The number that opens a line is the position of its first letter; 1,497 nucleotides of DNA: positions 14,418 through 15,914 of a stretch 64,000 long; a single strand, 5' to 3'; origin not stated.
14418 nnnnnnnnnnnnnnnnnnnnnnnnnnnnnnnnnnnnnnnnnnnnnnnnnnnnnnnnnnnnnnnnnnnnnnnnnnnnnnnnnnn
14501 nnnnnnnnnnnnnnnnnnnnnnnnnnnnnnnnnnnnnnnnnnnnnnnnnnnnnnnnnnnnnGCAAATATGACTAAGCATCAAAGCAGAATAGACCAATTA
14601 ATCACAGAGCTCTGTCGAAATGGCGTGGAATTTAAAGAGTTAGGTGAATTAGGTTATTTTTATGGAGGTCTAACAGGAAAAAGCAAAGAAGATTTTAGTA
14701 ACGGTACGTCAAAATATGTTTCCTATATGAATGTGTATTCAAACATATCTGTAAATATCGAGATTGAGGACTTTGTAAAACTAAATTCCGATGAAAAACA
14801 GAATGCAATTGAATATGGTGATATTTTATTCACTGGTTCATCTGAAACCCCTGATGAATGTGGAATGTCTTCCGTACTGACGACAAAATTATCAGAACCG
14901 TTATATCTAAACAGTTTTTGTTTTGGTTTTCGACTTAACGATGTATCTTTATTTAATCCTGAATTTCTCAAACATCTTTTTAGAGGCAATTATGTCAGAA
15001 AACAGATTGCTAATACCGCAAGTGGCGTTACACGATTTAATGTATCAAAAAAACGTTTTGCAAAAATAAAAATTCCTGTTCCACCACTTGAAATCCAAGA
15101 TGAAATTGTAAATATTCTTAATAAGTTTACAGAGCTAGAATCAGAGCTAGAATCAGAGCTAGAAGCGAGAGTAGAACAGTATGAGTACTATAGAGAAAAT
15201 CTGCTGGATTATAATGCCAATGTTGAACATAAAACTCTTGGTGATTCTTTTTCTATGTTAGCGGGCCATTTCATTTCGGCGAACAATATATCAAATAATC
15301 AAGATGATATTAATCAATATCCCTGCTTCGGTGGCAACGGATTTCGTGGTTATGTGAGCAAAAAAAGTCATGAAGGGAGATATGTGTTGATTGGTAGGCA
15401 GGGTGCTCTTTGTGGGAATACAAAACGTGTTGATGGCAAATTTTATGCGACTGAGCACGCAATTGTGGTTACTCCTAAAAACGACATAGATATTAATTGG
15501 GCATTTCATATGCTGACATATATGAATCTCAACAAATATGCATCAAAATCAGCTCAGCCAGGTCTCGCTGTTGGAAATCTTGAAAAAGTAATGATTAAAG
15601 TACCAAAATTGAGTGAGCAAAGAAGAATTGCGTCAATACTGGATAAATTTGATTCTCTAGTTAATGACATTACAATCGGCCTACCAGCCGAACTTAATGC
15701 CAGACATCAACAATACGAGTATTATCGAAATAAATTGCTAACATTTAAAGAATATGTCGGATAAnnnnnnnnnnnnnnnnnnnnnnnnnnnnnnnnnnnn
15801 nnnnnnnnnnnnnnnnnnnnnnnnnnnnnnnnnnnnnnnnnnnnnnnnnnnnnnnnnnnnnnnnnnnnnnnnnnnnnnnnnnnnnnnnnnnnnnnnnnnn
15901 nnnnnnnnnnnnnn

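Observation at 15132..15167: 12-bp tandem repeat in the hsdS central conserved region, a possible specificity-switching repeat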

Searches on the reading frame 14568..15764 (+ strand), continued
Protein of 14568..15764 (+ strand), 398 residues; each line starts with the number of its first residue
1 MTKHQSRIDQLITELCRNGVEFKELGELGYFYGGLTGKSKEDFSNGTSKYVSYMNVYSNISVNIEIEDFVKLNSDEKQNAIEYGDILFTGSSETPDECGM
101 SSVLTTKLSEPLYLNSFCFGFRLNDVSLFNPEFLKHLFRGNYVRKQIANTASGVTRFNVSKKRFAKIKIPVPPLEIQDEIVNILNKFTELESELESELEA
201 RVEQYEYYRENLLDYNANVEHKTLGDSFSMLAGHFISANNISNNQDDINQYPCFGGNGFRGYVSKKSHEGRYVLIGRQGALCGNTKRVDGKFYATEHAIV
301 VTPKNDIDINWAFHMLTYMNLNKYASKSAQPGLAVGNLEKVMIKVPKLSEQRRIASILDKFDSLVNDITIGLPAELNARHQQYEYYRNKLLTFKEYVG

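Call 27: find_encoding_contigs(protein=P0126, flank=6000, max_places=10)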
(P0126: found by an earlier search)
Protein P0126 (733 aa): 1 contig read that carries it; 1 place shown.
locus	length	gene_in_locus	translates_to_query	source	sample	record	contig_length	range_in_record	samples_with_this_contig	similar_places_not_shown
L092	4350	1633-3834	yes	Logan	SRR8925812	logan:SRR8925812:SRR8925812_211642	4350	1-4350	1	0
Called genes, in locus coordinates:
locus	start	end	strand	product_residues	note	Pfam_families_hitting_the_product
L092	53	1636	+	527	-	PF12161:HsdM_N, PF02384:N6_Mtase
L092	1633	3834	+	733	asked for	-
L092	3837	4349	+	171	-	?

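Call 28: find_encoding_contigs(protein=P0127, flank=6000, max_places=10)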
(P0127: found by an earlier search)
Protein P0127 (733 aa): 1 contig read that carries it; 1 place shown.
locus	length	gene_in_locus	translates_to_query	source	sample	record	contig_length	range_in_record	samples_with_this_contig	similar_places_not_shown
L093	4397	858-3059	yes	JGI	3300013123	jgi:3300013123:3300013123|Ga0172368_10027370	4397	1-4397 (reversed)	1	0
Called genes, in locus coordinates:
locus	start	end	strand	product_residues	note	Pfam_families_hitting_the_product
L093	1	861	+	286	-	?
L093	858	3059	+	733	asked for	-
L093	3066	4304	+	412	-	-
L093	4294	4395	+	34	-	?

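Call 43: search_protein_families(library=padloc, proteins=[window:14568-15764:+], max_evalue=0.001)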
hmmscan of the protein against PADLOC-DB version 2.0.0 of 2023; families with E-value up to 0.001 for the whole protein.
window:14568-15764:+ (398 aa): 120 families (the best 25 are shown)
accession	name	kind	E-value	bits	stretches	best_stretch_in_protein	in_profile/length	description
PDLC03144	Specificity_I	-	5.7e-93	310.5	2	159-395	132-385/388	Type I specificity subunit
PDLC03077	Specificity_I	-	4.4e-81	271.6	1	7-393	3-409/417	Type I specificity subunit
PDLC03057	Specificity_I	-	2.6e-66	222.1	2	6-228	2-221/407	Type I specificity subunit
PDLC03073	Specificity_I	-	2.7e-62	209.3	2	13-222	11-222/437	Type I specificity subunit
PDLC03126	Specificity_I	-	2.5e-51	173.3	2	6-218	214-428/690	Type I specificity subunit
PDLC03110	Specificity_I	-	1.8e-39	133.7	1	25-207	225-605/624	Type I specificity subunit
PDLC03178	Specificity_I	-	4.8e-39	132.9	2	220-366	21-177/411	Type I specificity subunit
PDLC03068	Specificity_I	-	8.6e-38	128.5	2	19-206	3-188/403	Type I specificity subunit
PDLC04137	mad5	-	5.7e-36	122.5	1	19-388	2-391/392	mads_5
PDLC03099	Specificity_I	-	1.4e-33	114.6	2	219-366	5-148/405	Type I specificity subunit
PDLC03111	Specificity_I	-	1.4e-33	114.5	2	250-395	46-197/207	Type I specificity subunit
PDLC03107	Specificity_I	-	3.5e-33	113.2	2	20-199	195-374/392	Type I specificity subunit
PDLC03101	Specificity_I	-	1.5e-32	111.7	2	24-186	217-373/411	Type I specificity subunit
PDLC03087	Specificity_I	-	6.8e-31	105.6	2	21-199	16-192/418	Type I specificity subunit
PDLC03119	Specificity_I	-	2.5e-29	100.4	2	21-208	199-384/393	Type I specificity subunit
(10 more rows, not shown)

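Call 48: predict_structure(alignment_id=A1)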
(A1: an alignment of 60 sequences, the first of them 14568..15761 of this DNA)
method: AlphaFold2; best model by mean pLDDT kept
length: 398 residues; sequences in the alignment: 60
mean_pLDDT: 92.2   pTM: 0.77
mean pLDDT of the five models: 92.2, 92.1, 91.2, 90.7, 89.0
residues with pLDDT >= 90: 306; 70-90: 85; 50-70: 5; < 50: 2
segments of 3 or more residues with pLDDT < 50: none
pLDDT, mean of each block of 10 residues (from residue 1): 69 86 97 94 92 96 95 93 97 90 96 96 97 97 93 86 95 96 93 90 92 82 96 95 96 93 97 93 93 97 95 95 86 92 94 95 83 87 94 85
secondary structure, 60 per line:
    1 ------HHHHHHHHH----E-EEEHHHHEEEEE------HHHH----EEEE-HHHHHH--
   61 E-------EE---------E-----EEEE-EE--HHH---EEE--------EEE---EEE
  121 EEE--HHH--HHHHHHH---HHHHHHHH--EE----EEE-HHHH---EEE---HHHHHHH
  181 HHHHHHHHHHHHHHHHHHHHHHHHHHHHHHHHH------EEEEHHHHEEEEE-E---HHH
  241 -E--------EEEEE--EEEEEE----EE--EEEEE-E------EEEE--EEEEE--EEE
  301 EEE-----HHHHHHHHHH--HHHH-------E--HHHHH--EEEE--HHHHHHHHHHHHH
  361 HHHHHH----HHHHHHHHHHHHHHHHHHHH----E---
elements in order: H7-15 E22-24 H25-28 E29-33 H40-43 E48-51 H53-58 E86-89 E101-103 E112-114 E118-123 H131-137 H141-148 E157-159 H161-164 E168-170 H174-213 E220-223 H224-227 E228-232 E251-255 E258-263 E272-276 E285-288 E291-295 E298-303 H309-318 H321-324 H335-339 E342-345 H348-366 H371-390

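Call 51: fold_search(model_id=the predicted structure, library=pdb)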
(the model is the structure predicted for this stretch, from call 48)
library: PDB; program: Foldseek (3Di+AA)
matches with E <= 10: 119; with E <= 0.001: 47
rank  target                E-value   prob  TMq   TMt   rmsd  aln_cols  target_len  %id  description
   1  1ydx                  7.6e-21  1.00  0.54  0.57   6.8       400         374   16  Crystal structure of Type-I restriction-modification system S subunit from M. genitalium (released 2005-08-23)
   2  7vs4_C                1.4e-20  1.00  0.70  0.74   4.7       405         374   16  Crystal structure of PacII_M1M2S-DNA(m6A)-SAH complex (released 2022-11-30)
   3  7vru_C                8.5e-20  1.00  0.70  0.75   4.4       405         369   14  Crystal structure of PacII_M1M2S-DNA-SAH complex (released 2022-11-30)
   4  1yf2_A                2.4e-19  1.00  0.62  0.59   6.6       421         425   18  Three-dimensional structure of DNA sequence specificity (S) subunit of a type I restriction-modification enzyme and it (released 2005-02-15)
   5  3okg_B                2.6e-19  1.00  0.40  0.40  10.8       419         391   18  Crystal structure of HsdS subunit from Thermoanaerobacter tengcongensis (released 2011-05-25)
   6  3okg_A                2.9e-19  1.00  0.38  0.39  11.0       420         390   19  Crystal structure of HsdS subunit from Thermoanaerobacter tengcongensis (released 2011-05-25)
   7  5ybb_D                1.2e-18  1.00  0.56  0.57   7.1       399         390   18  Structural basis underlying complex assembly andconformational transition of the type I R-M system (released 2017-11-29)
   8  2y7c_A                4.1e-17  1.00  0.57  0.50   7.2       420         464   13  Atomic model of the Ocr-bound methylase complex from the Type I restriction-modification enzyme EcoKI (M2S1). Based on (released 2011-02-09)
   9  7bst_A                1.7e-15  1.00  0.67  0.69   5.3       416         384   23  EcoR124I-Ocr in the Intermediate State (released 2020-05-27)
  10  8w0p_C                3.2e-14  1.00  0.49  0.42  10.1       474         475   12  BsaXI -- Type IIB R-M system (released 2024-10-30)
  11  7eew_A                2.6e-12  1.00  0.39  0.27  14.0       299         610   16  Crystal structure of the intact MTase from Vibrio vulnificus YJ016 in complex with the DNA-mimicking Ocr protein and t (released 2022-03-23)
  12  8vsr_B                5.8e-09  1.00  0.39  0.77   3.1       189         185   18  Co-crystal structure of Prx with Esub1 (released 2024-12-25)
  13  8vsr_D                1.6e-08  1.00  0.39  0.78   3.0       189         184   18  Co-crystal structure of Prx with Esub1 (released 2024-12-25)
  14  8vsq_A                2.9e-08  1.00  0.38  0.73   5.9       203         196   18  Crystal structure of Esub1 (released 2025-01-08)
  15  7rfn_C                6.0e-05  1.00  0.31  0.24  11.5       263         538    8  CamA Adenine Methyltransferase Complexed to Cognate Substrate DNA and Inhibitor SGC8158 (released 2021-09-15)
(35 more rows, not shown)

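Call 54: list_cluster_members(proteins=[L082:3188-4309:+, L093:3066-4301:+, L094:11407-12627:+, P0025, P0058, P0016, P0029, P0092, P0073, P0077])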
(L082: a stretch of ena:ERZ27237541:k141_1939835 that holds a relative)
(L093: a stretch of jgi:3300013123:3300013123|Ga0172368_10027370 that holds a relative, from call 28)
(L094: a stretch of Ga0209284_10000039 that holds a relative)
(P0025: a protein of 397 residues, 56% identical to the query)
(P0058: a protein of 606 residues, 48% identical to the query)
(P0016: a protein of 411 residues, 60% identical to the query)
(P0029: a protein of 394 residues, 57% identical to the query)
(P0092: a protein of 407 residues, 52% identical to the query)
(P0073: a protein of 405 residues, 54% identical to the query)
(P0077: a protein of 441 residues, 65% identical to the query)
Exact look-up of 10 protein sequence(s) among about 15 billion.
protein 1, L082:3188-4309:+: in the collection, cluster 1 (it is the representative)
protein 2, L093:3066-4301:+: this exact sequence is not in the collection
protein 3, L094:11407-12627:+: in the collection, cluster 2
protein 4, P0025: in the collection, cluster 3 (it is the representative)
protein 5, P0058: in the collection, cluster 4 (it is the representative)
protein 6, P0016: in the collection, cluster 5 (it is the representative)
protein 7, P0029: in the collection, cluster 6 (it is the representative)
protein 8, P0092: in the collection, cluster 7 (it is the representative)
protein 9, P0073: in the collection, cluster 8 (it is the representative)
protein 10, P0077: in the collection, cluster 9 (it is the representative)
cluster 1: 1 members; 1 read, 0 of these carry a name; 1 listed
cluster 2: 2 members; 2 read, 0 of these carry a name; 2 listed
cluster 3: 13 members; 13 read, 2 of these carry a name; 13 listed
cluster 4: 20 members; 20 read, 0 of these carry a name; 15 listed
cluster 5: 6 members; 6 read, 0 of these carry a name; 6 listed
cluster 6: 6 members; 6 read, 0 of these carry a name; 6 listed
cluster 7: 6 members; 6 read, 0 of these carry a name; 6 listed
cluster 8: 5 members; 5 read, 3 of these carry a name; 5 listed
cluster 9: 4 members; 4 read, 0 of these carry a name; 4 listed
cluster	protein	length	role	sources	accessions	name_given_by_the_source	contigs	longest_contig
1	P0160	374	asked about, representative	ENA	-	-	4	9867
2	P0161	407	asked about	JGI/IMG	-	-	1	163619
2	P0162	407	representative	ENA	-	-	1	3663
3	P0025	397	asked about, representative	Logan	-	-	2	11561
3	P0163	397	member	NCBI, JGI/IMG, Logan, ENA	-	type I restriction enzyme S subunit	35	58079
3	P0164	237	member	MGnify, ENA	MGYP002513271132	FL=1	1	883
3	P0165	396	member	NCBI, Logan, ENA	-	-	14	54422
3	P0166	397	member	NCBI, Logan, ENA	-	-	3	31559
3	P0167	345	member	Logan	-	-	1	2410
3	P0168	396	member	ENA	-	-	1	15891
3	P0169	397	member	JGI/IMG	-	-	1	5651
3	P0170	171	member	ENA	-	-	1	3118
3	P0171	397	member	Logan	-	-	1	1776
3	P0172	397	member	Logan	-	-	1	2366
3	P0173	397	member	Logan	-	-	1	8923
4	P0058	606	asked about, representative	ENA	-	-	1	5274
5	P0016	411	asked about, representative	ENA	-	-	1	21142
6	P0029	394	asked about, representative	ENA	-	-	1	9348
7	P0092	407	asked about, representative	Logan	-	-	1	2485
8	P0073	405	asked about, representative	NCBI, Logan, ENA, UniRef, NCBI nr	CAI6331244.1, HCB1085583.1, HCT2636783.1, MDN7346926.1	restriction endonuclease subunit S [Escherichia coli] | restriction endonuclease subunit S n=1 Tax=Klebsiella quasipneumoniae TaxID=1463165 ... | restriction endonuclease subunit S [Klebsiella quasipneumoniae]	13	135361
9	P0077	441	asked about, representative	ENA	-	-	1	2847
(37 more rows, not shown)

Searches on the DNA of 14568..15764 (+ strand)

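Call 9: search_dna_similar(query=window:14568-15764:+, collection=plasmids, mode=distant, max_rows=30)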
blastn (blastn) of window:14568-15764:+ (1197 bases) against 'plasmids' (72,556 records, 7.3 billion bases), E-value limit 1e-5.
Records with a match: 42; places in all: 42; records where one place covers at least 80% of the query: 0.
Best place of each record, by identity: 60-80% 42.
By first word of the organism name: Klebsiella 22; Escherichia 12; Moraxella 2; Enterobacter 2; Citrobacter 1; Geobacillus 1; Arthrobacter 1; Rahnella 1.
By predicted mobility (MOB-suite, as given by PLSDB): non-mobilizable 30; mobilizable 8; conjugative 4.
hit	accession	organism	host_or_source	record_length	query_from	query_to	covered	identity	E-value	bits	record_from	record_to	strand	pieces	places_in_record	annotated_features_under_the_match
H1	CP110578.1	Klebsiella pneumoniae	Homo sapiens,urine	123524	223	1018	44%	68.9%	3e-26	215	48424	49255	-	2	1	restriction endonuclease subunit S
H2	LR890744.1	Klebsiella pneumoniae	Homo sapiens,fluid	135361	223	1018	44%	68.9%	3e-26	215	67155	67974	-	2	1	none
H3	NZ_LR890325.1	Klebsiella pneumoniae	Homo sapiens,urine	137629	223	1018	44%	68.9%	3e-26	215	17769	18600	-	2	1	restriction endonuclease subunit S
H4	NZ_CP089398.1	Klebsiella michiganensis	Homo sapiens,urine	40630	247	1010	42%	67.6%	7e-16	161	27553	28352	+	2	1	restriction endonuclease subunit S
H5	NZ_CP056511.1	Citrobacter sp. RHBSTW-00446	culture,Wastewater influent sample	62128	247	1010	42%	67.6%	7e-16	161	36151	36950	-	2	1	restriction endonuclease subunit S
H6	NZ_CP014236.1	Moraxella osloensis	Homo sapiens,pure culture,cerebrospinal ...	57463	90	543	38%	67.2%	1e-25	126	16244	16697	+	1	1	restriction endonuclease subunit S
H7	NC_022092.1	Geobacillus genomosp. 3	-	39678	112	522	34%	67.2%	3e-21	111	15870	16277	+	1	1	restriction endonuclease subunit S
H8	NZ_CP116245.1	Escherichia coli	avian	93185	706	1091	32%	66.5%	6e-17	98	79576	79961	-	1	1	restriction endonuclease subunit S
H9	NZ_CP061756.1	Escherichia coli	Bos taurus,Isolate,beef trimmings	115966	706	1091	32%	66.5%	6e-17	98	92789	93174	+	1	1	restriction endonuclease subunit S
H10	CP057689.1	Escherichia coli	culture,Pooled pig faecal samples ...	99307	706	1091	32%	66.5%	6e-17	98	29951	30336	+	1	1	restriction endonuclease subunit S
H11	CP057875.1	Escherichia coli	culture,Pooled cattle faecal samples ...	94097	706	1091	32%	66.5%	6e-17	98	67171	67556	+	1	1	restriction endonuclease subunit S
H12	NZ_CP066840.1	Escherichia coli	Gallus gallus domesticus,whole ...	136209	706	1085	32%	66.5%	2e-16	96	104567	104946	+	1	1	restriction endonuclease subunit S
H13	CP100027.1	Escherichia coli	cell culture,gut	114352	706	1085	32%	66.5%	2e-16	96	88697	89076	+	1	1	restriction endonuclease subunit S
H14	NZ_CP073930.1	Escherichia coli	Poultry,pure culture,Cloacal sample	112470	706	1085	32%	66.5%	2e-16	96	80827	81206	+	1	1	restriction endonuclease subunit S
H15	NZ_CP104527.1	Escherichia coli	Poultry,Pullet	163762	706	1085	32%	66.5%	2e-16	96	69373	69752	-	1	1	restriction endonuclease subunit S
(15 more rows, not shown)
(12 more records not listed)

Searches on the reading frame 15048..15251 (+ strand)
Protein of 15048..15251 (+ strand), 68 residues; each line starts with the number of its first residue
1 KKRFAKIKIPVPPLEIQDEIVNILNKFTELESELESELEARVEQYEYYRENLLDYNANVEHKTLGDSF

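Call 19: find_homologous_proteins(query=window:15048-15251:+, max_evalue=0.001)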
Query seq(68 aa) (68 aa): 1 proteins with E <= 0.001 among 7 candidates.
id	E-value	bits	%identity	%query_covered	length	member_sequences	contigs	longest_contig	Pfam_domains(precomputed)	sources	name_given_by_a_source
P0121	2.1e-8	52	56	81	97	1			PF01420.26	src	-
